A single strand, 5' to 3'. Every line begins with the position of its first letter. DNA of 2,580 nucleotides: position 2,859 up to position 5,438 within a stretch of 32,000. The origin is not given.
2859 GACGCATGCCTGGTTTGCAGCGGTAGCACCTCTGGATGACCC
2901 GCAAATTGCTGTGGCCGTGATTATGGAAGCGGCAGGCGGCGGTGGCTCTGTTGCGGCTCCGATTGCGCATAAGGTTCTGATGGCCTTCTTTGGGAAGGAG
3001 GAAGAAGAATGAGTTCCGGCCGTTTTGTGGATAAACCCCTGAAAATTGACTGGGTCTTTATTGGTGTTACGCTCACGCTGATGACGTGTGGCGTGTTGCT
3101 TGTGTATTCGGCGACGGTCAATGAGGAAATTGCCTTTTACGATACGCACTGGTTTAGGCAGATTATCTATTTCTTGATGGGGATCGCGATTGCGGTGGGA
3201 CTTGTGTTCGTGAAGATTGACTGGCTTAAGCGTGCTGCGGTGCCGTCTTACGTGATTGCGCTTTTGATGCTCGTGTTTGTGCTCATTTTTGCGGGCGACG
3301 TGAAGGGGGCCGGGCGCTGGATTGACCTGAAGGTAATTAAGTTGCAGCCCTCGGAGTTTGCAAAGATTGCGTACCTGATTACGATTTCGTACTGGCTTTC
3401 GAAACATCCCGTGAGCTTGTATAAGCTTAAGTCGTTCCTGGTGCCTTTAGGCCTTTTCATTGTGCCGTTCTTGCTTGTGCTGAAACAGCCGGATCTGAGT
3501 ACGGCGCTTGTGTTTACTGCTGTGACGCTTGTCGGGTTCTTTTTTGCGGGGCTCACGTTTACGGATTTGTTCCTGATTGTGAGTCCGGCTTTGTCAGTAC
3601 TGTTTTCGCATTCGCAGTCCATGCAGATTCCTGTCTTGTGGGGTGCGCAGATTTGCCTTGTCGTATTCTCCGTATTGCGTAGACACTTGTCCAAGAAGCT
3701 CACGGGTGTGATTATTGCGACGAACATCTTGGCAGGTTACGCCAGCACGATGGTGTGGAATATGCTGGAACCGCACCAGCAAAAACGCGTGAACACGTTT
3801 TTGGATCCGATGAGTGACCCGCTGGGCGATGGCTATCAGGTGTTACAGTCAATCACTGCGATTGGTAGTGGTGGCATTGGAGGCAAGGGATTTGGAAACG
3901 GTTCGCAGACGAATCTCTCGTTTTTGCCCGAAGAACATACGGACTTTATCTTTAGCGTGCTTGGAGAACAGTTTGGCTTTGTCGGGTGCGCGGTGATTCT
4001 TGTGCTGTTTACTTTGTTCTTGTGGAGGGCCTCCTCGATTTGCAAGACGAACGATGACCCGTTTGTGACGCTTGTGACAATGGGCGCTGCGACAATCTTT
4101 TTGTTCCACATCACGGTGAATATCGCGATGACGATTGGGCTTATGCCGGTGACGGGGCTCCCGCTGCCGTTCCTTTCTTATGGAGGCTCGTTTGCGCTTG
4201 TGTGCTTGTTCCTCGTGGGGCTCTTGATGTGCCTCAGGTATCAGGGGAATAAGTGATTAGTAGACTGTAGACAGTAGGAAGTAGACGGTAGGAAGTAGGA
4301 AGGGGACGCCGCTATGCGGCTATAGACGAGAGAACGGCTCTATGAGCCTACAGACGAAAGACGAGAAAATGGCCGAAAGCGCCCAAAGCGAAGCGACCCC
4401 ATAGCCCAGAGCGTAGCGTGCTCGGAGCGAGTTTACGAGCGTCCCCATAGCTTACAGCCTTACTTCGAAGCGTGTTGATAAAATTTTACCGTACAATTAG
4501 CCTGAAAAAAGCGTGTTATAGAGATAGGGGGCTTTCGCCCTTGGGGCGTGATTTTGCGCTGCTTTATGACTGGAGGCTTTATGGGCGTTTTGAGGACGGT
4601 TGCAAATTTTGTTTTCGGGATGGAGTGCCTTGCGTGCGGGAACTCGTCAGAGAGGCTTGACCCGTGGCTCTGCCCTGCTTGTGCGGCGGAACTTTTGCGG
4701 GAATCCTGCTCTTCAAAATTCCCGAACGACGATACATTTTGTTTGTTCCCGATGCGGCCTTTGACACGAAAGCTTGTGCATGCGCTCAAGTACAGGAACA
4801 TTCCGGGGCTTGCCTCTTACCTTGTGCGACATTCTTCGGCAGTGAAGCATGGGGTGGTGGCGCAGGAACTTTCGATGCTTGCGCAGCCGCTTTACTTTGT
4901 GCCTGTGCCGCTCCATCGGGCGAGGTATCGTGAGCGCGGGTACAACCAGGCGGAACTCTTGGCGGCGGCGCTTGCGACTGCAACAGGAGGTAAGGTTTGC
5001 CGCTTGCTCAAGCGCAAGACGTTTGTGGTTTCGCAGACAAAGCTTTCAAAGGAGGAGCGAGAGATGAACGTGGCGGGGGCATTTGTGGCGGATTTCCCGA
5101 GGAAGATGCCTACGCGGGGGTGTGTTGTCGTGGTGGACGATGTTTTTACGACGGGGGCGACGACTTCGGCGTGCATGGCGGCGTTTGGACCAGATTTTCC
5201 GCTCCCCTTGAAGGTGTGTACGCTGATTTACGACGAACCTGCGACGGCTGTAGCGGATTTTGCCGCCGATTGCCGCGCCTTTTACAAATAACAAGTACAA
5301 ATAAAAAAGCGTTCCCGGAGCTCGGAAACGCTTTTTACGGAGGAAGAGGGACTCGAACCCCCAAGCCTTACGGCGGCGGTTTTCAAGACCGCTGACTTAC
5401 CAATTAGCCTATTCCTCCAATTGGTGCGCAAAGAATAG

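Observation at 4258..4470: Heptanucleotide-phased, TAG-studded array fills the rodA-comF spacer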

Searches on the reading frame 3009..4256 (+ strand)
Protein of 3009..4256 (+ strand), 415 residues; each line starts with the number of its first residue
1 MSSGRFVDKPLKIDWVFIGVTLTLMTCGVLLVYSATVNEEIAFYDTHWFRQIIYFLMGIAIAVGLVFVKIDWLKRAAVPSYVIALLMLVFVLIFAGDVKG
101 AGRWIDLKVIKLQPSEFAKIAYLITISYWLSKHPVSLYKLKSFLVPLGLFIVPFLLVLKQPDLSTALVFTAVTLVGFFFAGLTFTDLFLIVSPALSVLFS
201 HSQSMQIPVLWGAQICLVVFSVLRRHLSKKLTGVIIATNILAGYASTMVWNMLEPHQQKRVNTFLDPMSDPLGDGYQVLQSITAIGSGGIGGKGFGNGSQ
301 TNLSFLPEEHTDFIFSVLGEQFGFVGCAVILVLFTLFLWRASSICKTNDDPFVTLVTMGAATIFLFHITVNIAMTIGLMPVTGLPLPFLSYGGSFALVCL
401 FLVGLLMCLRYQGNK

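Call 24: find_encoding_contigs(protein=window:3009-4256:+, flank=3000, max_places=10)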
Protein window:3009-4256:+ (415 aa): 23 contigs read that carry it; 10 places shown.
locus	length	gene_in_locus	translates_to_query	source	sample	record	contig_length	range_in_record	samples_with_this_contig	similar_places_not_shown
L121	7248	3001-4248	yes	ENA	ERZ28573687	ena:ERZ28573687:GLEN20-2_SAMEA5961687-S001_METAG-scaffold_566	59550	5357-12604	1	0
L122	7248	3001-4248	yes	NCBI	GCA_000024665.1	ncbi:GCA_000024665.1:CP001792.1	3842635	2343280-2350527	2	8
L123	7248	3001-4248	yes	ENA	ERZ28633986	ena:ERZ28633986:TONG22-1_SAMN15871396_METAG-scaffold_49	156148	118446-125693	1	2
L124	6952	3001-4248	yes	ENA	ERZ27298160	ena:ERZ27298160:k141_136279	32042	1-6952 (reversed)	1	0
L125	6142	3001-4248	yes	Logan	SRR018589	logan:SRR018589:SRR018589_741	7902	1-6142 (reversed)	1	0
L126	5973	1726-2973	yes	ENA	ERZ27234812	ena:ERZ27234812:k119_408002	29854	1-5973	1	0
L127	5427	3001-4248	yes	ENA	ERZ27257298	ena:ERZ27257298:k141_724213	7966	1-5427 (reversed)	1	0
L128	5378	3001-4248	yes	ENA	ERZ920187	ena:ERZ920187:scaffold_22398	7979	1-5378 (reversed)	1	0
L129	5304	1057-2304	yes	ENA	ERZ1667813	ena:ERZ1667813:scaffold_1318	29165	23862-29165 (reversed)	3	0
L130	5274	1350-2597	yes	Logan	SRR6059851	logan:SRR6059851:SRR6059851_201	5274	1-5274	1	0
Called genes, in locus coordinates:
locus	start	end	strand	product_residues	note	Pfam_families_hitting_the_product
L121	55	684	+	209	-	PF04085:MreC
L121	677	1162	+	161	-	PF04093:MreD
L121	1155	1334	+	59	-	-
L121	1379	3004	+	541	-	PF03717:PBP_dimer, PF00905:Transpeptidase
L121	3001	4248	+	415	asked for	PF01098:FTSW_RODA_SPOVE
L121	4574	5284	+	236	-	-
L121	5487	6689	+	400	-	PF01590:GAF, PF13185:GAF_2, PF13492:GAF_3 (faint), PF13487:HD_5, PF01966:HD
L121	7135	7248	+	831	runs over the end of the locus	PF00932:LTD, PF13287:Fn3_assoc (weak), PF13290:CHB_HEX_C_1 (weak), PF08757:CotH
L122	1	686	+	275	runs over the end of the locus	PF04085:MreC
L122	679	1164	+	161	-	PF04093:MreD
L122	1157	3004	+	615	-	PF03717:PBP_dimer, PF00905:Transpeptidase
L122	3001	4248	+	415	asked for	PF01098:FTSW_RODA_SPOVE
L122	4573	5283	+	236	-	-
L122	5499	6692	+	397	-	PF01590:GAF, PF13185:GAF_2, PF13492:GAF_3 (faint), PF13487:HD_5, PF01966:HD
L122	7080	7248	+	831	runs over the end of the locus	PF00932:LTD, PF13287:Fn3_assoc (weak), PF13290:CHB_HEX_C_1 (weak), PF08757:CotH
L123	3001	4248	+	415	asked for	PF01098:FTSW_RODA_SPOVE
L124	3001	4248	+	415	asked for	PF01098:FTSW_RODA_SPOVE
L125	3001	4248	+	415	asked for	PF01098:FTSW_RODA_SPOVE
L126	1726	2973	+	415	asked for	PF01098:FTSW_RODA_SPOVE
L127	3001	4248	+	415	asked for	PF01098:FTSW_RODA_SPOVE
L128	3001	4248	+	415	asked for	PF01098:FTSW_RODA_SPOVE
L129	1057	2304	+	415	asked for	PF01098:FTSW_RODA_SPOVE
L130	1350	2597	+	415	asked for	PF01098:FTSW_RODA_SPOVE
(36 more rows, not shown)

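Call 25: find_homologous_proteins(query=window:3009-4253:+, max_evalue=1e-30)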
Query window:3009-4253:+ (415 aa): 7581 proteins with E <= 1e-30 among 8000 candidates; the best 120 are listed.
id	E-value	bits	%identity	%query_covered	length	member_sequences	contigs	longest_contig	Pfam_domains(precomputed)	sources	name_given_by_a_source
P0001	5.0e-268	907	100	100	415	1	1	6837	PF01098.25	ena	-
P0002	2.2e-267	905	100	100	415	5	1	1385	PF01098.25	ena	-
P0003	7.5e-255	864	94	100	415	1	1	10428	PF01098.25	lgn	-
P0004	5.6e-248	841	91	100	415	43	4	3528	PF01098.25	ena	-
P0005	1.2e-247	840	92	100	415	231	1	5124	PF01098.25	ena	-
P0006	1.4e-245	833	91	100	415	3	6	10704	PF01098.25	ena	-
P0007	3.0e-245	832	90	100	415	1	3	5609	PF01098.25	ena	-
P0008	4.5e-245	832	91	100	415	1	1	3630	PF01098.25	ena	-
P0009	6.4e-245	831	90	100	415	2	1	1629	PF01098.25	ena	-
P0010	6.8e-245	831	90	100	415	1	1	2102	PF01098.25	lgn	-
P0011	1.2e-244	830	90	100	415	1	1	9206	PF01098.25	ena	-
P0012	1.3e-244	830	90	100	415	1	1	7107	PF01098.25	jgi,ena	-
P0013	2.1e-244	829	90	100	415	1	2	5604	PF01098.25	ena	-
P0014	3.8e-244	829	90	100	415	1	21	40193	PF01098.25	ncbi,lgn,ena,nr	ncbi:MAG: rod shape-determining protein RodA [Fibrobacter sp.]|nr:rod shape-determining protein RodA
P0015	5.8e-244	828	90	100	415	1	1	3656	PF01098.25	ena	-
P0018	9.3e-244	827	90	100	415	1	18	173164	PF01098.25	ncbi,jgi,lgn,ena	-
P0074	3.7e-241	819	89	100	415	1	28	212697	PF01098.25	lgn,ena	-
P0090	2.3e-209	714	77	100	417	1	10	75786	PF01098.25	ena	-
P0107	1.5e-206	705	76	100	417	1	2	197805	PF01098.25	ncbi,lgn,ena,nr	ncbi:MAG: rod shape-determining protein RodA [Fibrobacter sp.]|nr:rod shape-determining protein RodA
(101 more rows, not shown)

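Call 28: find_encoding_contigs(protein=P0003, flank=2500, max_places=2)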
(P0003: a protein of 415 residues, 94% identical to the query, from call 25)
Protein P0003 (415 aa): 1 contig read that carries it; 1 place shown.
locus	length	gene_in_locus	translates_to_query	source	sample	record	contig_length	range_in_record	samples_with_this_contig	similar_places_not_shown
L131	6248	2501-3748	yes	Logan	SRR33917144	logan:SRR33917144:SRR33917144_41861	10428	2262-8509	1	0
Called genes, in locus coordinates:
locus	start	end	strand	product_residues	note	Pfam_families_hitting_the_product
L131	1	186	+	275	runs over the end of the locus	PF04085:MreC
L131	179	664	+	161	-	PF04093:MreD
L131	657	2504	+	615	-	PF03717:PBP_dimer, PF00905:Transpeptidase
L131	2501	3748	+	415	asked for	PF01098:FTSW_RODA_SPOVE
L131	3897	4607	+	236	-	-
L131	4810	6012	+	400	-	PF01590:GAF, PF13185:GAF_2, PF13492:GAF_3 (faint), PF13487:HD_5, PF01966:HD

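Call 29: find_encoding_contigs(protein=P0018, flank=2500, max_places=3)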
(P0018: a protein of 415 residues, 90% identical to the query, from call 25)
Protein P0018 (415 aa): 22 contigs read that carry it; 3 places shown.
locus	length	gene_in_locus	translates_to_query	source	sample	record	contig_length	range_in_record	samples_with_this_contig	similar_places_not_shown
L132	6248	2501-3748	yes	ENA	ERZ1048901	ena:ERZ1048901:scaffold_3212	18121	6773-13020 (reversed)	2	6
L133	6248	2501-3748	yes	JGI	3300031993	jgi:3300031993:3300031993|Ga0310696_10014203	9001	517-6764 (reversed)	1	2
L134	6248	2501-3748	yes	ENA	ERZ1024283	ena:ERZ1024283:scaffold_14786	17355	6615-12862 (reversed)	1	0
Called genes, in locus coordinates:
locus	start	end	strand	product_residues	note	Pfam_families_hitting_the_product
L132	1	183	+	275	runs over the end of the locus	PF04085:MreC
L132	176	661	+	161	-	PF04093:MreD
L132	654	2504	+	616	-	PF03717:PBP_dimer, PF00905:Transpeptidase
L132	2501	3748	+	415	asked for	PF01098:FTSW_RODA_SPOVE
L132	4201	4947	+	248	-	-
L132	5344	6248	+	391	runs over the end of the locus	PF01590:GAF, PF13185:GAF_2, PF13492:GAF_3 (faint), PF13487:HD_5, PF01966:HD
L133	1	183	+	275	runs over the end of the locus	PF04085:MreC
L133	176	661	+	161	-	PF04093:MreD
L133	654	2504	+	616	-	PF03717:PBP_dimer, PF00905:Transpeptidase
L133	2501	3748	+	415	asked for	PF01098:FTSW_RODA_SPOVE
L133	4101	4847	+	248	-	-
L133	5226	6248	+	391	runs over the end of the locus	PF01590:GAF, PF13185:GAF_2, PF13492:GAF_3 (faint), PF13487:HD_5, PF01966:HD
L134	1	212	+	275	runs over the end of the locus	PF04085:MreC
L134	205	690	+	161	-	PF04093:MreD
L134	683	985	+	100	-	PF03717:PBP_dimer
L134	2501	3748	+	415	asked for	PF01098:FTSW_RODA_SPOVE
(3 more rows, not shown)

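Call 30: find_encoding_contigs(protein=P0074, flank=2500, max_places=3)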
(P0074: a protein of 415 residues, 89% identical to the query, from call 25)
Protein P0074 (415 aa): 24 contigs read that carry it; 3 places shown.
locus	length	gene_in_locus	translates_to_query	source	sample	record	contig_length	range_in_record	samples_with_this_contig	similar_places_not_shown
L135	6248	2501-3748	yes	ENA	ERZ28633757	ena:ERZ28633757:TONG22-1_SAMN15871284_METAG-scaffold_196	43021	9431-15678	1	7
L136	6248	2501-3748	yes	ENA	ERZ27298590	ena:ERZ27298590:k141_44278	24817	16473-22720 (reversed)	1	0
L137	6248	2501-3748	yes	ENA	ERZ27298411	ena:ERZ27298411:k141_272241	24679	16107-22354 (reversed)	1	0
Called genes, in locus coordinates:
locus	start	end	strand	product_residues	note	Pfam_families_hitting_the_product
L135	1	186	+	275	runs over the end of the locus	PF04085:MreC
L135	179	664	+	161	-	PF04093:MreD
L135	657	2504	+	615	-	PF03717:PBP_dimer, PF00905:Transpeptidase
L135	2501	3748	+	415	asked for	PF01098:FTSW_RODA_SPOVE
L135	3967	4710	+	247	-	-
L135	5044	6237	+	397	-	PF01590:GAF, PF13185:GAF_2, PF13487:HD_5, PF01966:HD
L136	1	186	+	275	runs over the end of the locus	PF04085:MreC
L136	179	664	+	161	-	PF04093:MreD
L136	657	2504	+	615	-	PF03717:PBP_dimer, PF00905:Transpeptidase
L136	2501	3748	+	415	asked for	PF01098:FTSW_RODA_SPOVE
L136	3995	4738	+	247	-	-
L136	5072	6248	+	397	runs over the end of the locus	PF01590:GAF, PF13185:GAF_2, PF13487:HD_5, PF01966:HD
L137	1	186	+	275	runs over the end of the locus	PF04085:MreC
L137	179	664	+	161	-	PF04093:MreD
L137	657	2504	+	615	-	PF03717:PBP_dimer, PF00905:Transpeptidase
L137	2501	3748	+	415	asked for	PF01098:FTSW_RODA_SPOVE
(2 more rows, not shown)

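Call 31: find_encoding_contigs(protein=P0090, flank=2500, max_places=2)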
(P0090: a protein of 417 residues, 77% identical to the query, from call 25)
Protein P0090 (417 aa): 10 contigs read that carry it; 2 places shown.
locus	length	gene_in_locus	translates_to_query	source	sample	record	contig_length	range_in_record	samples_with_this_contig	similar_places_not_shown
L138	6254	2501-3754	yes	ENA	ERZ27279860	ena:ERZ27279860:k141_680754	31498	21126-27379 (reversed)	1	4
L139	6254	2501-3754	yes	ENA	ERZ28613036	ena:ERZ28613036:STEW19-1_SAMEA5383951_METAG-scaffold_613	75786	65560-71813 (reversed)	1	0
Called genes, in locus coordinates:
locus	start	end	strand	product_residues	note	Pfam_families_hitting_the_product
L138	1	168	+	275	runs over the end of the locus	PF04085:MreC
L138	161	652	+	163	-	PF04093:MreD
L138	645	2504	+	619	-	PF03717:PBP_dimer, PF00905:Transpeptidase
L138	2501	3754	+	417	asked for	PF01098:FTSW_RODA_SPOVE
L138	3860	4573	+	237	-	-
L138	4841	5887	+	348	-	PF01590:GAF, PF13185:GAF_2 (weak), PF13492:GAF_3 (weak), PF13487:HD_5, PF01966:HD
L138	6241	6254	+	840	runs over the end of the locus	PF00932:LTD, PF13290:CHB_HEX_C_1, PF13287:Fn3_assoc (weak), PF08757:CotH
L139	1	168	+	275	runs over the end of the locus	PF04085:MreC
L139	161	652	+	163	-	PF04093:MreD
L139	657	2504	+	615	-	PF03717:PBP_dimer, PF00905:Transpeptidase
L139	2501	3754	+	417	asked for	PF01098:FTSW_RODA_SPOVE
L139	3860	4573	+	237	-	-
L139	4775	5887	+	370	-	PF01590:GAF, PF13185:GAF_2 (weak), PF13492:GAF_3 (faint), PF13487:HD_5, PF01966:HD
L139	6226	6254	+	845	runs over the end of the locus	PF00932:LTD, PF13287:Fn3_assoc (weak), PF13290:CHB_HEX_C_1, PF08757:CotH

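Call 32: find_encoding_contigs(protein=P0107, flank=2500, max_places=2)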
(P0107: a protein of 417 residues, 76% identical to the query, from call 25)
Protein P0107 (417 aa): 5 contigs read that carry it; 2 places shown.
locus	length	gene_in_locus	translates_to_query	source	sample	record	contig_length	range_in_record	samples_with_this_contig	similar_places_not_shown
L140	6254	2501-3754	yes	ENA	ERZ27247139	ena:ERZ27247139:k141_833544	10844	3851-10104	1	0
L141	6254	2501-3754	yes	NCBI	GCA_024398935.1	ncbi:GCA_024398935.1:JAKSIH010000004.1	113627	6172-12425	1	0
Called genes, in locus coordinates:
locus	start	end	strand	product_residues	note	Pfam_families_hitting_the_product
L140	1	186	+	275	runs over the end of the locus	PF04085:MreC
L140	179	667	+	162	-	PF04093:MreD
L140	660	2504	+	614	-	PF03717:PBP_dimer, PF00905:Transpeptidase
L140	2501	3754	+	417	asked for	PF01098:FTSW_RODA_SPOVE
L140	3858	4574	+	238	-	-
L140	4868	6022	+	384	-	PF01590:GAF, PF13185:GAF_2, PF13492:GAF_3 (weak), PF13487:HD_5, PF01966:HD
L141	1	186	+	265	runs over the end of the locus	PF04085:MreC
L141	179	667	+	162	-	PF04093:MreD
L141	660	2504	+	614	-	PF03717:PBP_dimer, PF00905:Transpeptidase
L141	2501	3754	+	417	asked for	PF01098:FTSW_RODA_SPOVE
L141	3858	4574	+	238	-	-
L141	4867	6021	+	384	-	PF01590:GAF, PF13185:GAF_2, PF13492:GAF_3 (weak), PF13487:HD_5, PF01966:HD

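Call 75: search_protein_families(library=ncbifam, proteins=[window:3009-4253:+], max_evalue=0.001)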
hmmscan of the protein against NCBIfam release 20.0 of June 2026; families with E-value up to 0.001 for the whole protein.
window:3009-4253:+ (415 aa): 6 families
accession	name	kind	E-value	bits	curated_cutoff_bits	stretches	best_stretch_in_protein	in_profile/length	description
TIGR02210.1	rodA_shape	equivalog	1.5e-118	396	336.7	1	14-412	1-355/357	rod shape-determining protein RodA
TIGR02614.1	ftsW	equivalog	9.3e-87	291.4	337.5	2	216-409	161-353/357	putative lipid II flippase FtsW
NF037961.1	RodA_shape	subfamily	3.6e-72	244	150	1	14-411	1-407/415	rod shape-determining protein RodA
TIGR02615.1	spoVE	exception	6.3e-70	236.4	448.8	2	216-407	166-350/354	stage V sporulation protein E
NF008060.0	PRK10794.1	equivalog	6.2e-63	213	590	2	219-409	171-359/370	peptidoglycan glycosyltransferase MrdB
NF008042.0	PRK10774.1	equivalog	4.4e-54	184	493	2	240-411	217-390/405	cell division protein FtsW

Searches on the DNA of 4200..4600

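Call 41: search_rna_families(source=window, start=4200, end=4600, threshold=evalue, max_evalue=1)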
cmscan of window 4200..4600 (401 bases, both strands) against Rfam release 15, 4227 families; matches with E-value up to 1: 0.
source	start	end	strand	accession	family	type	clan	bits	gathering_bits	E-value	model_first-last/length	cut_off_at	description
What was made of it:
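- On CsrA/Rsm-binding sponge RNA: No Rfam hit at E <= 1 (call 41).
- No Rfam CsrB/Rsm-like hit (call 41).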

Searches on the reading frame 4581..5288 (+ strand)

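Call 75: search_protein_families(library=ncbifam, proteins=[window:4581-5288:+], max_evalue=0.001)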
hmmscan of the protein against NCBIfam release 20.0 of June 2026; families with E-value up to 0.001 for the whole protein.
window:4581-5288:+ (236 aa): 2 families
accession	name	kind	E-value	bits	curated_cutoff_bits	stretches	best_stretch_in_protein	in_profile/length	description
TIGR00201.1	comF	subfamily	4.2e-19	69.2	233.55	1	16-198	1-171/190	ComF family protein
NF008616.0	PRK11595.1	equivalog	5.4e-18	65.3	304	1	28-196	34-204/227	DNA utilization protein GntX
